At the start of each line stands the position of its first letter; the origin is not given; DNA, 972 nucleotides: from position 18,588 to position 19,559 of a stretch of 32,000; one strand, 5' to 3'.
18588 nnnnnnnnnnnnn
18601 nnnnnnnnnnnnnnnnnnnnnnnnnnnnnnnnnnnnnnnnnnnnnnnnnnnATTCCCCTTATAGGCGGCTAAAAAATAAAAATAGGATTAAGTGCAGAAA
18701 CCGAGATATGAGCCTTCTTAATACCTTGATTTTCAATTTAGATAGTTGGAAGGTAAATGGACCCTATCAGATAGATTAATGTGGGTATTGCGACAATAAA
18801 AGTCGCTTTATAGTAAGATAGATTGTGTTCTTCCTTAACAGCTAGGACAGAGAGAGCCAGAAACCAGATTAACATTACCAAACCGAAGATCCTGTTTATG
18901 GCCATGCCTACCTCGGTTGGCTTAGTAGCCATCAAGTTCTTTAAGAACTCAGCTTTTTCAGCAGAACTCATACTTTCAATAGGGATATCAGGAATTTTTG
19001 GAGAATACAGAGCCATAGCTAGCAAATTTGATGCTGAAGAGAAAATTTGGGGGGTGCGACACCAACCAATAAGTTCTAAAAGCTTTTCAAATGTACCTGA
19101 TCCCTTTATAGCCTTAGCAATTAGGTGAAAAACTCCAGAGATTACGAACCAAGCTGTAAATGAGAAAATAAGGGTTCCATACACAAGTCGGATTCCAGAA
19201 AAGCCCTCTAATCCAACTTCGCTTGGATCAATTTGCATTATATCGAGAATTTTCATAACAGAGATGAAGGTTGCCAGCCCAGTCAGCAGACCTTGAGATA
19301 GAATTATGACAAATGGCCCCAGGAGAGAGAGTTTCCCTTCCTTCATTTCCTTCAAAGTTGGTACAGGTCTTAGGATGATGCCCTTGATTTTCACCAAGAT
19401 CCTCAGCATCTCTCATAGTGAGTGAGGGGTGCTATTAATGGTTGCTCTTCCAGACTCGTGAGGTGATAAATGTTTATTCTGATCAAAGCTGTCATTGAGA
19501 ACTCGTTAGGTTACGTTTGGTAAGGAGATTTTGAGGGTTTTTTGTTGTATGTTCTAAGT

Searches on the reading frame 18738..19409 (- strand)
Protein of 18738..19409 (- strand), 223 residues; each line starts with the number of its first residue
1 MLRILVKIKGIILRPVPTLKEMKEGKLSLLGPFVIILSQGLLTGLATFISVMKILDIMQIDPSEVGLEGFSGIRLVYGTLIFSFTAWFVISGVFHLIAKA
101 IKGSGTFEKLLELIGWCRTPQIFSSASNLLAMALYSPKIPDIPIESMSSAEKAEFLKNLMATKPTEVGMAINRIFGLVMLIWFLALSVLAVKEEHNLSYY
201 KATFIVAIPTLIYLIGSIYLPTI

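Call 32: search_protein_families(library=pfam, proteins=[window:18738-19409:-], max_evalue=0.001)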
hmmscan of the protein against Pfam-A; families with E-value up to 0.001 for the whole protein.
window:18738-19409:- (223 aa): 1 family
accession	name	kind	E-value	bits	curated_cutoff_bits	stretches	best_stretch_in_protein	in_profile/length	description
PF04893.22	Yip1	-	2e-25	90.1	28.6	1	9-216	1-169/173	Yip1 domain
